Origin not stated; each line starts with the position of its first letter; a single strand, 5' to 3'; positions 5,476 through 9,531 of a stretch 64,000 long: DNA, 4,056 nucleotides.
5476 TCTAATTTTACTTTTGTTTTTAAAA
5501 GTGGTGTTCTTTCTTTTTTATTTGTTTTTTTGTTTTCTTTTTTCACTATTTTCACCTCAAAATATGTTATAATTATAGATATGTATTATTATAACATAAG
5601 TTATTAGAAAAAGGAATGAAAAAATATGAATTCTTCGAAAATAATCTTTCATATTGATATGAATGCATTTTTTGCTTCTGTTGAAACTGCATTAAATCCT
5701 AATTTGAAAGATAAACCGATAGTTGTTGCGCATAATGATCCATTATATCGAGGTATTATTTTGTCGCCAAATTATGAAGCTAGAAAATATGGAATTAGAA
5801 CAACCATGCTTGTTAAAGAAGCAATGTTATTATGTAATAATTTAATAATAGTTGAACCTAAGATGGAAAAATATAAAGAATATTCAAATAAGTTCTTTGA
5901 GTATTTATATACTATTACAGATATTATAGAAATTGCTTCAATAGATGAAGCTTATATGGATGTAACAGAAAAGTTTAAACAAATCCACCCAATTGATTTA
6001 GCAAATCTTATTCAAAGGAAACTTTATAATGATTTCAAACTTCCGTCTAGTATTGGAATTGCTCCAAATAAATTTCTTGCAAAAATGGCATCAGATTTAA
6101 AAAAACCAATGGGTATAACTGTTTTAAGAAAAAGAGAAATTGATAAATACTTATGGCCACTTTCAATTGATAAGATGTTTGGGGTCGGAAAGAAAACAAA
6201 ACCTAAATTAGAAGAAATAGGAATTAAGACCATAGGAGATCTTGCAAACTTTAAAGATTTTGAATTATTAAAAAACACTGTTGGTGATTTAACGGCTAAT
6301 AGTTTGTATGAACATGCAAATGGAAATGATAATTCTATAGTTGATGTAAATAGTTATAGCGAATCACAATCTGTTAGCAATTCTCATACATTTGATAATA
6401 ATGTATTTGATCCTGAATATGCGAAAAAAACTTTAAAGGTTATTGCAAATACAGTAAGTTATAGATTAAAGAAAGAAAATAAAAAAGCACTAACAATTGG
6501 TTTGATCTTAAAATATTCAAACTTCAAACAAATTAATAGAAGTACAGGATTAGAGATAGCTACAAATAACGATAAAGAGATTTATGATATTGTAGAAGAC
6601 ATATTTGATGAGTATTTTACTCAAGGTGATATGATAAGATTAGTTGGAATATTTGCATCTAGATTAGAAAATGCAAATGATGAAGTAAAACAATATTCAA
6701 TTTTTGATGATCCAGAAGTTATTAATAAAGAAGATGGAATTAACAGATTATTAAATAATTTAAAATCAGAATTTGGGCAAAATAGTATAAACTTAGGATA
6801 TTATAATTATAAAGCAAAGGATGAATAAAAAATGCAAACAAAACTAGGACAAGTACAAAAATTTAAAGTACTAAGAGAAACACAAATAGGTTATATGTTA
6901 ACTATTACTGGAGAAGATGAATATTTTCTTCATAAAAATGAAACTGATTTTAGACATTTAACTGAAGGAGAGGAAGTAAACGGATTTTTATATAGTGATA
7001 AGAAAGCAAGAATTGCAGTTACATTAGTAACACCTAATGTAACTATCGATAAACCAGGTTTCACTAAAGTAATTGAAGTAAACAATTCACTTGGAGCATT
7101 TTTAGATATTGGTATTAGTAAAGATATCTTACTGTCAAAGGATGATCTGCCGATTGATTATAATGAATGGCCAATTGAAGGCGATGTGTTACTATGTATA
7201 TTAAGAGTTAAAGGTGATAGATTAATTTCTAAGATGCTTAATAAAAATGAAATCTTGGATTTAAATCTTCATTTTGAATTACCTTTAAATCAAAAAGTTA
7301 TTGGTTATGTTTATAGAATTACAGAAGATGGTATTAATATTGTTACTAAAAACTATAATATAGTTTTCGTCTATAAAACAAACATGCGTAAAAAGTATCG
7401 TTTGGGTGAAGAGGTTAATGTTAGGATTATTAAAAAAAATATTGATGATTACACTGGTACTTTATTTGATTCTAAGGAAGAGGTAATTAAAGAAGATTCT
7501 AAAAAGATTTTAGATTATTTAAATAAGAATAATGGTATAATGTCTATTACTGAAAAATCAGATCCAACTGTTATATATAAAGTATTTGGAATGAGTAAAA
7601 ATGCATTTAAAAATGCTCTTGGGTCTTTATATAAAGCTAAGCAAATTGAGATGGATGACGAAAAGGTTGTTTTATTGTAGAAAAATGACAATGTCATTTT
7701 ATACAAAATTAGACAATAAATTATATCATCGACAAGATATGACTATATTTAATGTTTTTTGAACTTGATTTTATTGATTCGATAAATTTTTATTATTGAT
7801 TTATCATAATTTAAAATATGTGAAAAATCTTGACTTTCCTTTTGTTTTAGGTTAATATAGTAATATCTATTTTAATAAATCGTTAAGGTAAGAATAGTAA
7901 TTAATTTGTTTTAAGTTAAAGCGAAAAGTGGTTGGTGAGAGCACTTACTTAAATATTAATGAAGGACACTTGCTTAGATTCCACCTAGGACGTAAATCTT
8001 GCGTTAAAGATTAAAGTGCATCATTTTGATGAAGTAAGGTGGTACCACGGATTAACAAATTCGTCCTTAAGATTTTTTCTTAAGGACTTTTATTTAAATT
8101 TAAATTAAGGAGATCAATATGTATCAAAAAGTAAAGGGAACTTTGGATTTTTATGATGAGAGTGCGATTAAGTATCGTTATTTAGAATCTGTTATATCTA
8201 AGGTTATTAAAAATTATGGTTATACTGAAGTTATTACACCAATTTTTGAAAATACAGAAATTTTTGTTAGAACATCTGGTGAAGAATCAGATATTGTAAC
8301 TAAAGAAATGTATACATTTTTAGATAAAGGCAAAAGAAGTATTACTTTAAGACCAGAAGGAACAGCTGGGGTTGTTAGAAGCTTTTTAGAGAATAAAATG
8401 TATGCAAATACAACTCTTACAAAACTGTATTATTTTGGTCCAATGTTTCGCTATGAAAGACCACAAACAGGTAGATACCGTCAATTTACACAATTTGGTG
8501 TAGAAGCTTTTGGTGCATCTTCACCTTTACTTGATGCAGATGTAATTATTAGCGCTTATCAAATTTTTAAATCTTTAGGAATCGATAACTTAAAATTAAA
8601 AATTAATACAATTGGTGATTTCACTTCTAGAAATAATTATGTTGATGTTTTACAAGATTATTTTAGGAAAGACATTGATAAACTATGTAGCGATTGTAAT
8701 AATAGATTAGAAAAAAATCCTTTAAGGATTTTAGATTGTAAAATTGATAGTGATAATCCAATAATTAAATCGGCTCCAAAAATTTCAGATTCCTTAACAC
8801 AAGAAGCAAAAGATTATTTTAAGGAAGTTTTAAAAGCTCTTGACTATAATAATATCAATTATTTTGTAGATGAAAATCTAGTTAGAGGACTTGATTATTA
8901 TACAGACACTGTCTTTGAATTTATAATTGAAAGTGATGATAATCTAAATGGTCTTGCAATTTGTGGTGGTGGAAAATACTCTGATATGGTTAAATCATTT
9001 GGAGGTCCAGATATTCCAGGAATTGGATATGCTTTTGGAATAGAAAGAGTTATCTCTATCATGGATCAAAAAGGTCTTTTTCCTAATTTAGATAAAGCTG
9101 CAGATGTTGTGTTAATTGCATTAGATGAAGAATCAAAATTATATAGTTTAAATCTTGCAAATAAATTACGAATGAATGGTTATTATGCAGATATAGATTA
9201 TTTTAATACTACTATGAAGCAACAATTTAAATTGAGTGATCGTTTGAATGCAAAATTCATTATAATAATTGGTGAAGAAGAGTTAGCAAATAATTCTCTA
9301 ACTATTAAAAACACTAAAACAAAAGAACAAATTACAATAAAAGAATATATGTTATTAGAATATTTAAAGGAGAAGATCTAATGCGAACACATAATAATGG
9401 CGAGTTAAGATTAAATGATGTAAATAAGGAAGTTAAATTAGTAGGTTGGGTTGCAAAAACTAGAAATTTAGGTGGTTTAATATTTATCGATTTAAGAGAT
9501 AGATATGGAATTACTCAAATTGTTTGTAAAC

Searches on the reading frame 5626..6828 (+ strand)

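Call 34: search_protein_families(library=pfam, proteins=[window:5626-6828:+], max_evalue=0.00001)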
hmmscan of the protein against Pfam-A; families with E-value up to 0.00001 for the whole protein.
window:5626-6828:+ (400 aa): 4 families
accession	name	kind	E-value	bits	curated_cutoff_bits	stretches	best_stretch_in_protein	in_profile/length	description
PF00817.25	IMS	-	3.2e-49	167.1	23.2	1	10-157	1-148/148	impB/mucB/samB family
PF11799.13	IMS_C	-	5.1e-22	78.8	20.7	1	248-352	2-104/109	impB/mucB/samB family C-terminal domain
PF21999.2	IMS_HHH_1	-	7.4e-08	33.2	27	1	186-235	5-53/53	DNA polymerase-iota, thumb domain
PF11798.14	IMS_HHH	-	4e-07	30.3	24.4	1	171-200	3-32/32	IMS family HHH motif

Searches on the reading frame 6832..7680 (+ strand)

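Call 34: search_protein_families(library=pfam, proteins=[window:6832-7680:+], max_evalue=0.00001)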
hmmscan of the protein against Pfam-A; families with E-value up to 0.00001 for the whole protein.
window:6832-7680:+ (282 aa): 4 families
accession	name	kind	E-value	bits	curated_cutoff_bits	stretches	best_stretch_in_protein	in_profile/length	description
PF17783.7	CvfB_WH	-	1.2e-21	76.7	22.9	1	225-281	2-58/58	CvfB-like winged helix domain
PF13509.12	S1_2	-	3.6e-21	75.5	21.8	1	5-65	1-60/61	S1 domain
PF21191.3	CvfB_1st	-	8.6e-15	54.8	27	1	76-127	2-54/62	CvfB first S1-like domain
PF21543.3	CvfB_2nd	-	4.4e-07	30.2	27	1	153-205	14-67/76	Virulence regulatory factor CvfB, second domain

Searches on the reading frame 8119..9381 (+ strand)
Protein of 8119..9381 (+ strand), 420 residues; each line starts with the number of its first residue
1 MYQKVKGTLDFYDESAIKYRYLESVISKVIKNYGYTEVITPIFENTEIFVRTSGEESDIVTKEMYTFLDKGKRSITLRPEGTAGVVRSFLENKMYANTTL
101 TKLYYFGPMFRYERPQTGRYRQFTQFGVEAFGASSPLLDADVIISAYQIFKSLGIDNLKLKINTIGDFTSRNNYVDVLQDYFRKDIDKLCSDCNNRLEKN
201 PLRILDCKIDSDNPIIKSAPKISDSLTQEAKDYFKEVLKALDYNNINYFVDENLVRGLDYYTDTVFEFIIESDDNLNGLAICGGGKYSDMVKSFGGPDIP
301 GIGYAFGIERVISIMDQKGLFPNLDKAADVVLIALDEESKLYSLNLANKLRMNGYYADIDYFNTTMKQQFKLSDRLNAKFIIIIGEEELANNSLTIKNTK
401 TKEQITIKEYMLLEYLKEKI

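Call 34: search_protein_families(library=pfam, proteins=[window:8119-9381:+], max_evalue=0.00001)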
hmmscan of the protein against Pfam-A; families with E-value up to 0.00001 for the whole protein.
window:8119-9381:+ (420 aa): 3 families
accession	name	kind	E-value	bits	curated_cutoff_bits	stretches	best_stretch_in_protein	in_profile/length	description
PF13393.11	tRNA-synt_His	-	2e-41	142.7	25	1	9-311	3-308/308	Histidyl-tRNA synthetase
PF03129.25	HGTP_anticodon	-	8.9e-17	61.5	21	1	329-419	1-94/94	Anticodon binding domain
PF00587.30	tRNA-synt_2b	-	2.3e-14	54.3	29.3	1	65-324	1-125/179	tRNA synthetase class II core domain (G, H, P, S and T)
